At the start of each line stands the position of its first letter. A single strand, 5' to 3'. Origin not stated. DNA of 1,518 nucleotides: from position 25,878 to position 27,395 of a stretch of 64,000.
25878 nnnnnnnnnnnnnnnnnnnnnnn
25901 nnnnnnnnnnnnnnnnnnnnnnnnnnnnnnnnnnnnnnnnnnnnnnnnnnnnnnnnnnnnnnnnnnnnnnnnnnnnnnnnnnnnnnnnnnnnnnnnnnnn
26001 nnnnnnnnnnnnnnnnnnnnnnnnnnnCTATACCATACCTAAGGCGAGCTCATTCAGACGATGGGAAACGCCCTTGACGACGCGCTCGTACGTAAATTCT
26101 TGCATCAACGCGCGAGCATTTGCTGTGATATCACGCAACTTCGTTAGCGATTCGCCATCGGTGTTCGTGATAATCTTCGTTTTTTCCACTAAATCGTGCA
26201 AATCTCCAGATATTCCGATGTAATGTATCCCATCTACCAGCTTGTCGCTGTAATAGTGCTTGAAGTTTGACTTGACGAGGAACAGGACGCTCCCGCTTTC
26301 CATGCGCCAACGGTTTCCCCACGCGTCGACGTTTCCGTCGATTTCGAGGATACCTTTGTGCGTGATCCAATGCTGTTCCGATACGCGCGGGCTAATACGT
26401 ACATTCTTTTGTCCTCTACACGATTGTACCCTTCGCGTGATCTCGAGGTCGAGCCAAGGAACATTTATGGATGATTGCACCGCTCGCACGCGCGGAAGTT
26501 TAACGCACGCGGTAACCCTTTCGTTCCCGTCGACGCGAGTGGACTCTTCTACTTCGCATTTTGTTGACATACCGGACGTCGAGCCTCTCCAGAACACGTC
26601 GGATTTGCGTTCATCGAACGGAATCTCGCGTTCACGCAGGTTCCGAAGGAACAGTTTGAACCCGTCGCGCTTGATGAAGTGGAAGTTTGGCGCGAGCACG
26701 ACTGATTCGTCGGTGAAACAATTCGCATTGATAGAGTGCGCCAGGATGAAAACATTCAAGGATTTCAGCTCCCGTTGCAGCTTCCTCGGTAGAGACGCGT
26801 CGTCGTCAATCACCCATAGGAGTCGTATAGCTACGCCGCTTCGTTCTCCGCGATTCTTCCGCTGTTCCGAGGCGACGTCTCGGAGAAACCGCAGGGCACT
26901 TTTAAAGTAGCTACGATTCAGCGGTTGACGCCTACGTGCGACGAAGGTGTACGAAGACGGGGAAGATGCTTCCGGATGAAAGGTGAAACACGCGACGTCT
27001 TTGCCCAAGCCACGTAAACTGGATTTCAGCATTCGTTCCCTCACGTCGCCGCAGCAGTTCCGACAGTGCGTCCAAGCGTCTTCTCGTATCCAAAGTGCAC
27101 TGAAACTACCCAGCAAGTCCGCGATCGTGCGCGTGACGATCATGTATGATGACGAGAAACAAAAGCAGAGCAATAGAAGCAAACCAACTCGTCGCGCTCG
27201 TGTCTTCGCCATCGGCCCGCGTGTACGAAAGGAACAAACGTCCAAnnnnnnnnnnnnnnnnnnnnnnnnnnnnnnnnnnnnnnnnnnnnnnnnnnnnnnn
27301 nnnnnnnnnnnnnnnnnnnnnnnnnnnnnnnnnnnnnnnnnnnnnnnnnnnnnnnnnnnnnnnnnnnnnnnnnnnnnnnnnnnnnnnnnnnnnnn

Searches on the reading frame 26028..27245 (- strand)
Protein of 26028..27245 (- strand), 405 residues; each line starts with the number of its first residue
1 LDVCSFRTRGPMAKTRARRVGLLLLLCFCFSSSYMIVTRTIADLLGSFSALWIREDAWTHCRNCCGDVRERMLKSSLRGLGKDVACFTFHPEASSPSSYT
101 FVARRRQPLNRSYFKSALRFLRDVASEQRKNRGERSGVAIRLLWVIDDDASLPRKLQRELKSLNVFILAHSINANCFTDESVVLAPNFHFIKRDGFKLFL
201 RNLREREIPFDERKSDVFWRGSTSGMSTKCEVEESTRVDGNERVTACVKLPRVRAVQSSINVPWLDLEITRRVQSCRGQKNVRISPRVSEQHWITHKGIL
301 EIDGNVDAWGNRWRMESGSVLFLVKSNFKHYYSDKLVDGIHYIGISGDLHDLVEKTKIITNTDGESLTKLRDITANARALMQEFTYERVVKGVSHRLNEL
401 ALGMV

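Call 15: search_protein_families(library=pfam, proteins=[window:26028-27245:-], max_evalue=0.001)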
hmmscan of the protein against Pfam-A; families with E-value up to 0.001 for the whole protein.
window:26028-27245:- (405 aa): 1 family
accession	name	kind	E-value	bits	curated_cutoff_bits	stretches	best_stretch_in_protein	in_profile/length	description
PF05686.18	Glyco_transf_90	-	1.4e-07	31.2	24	1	204-397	149-316/396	Glycosyl transferase family 90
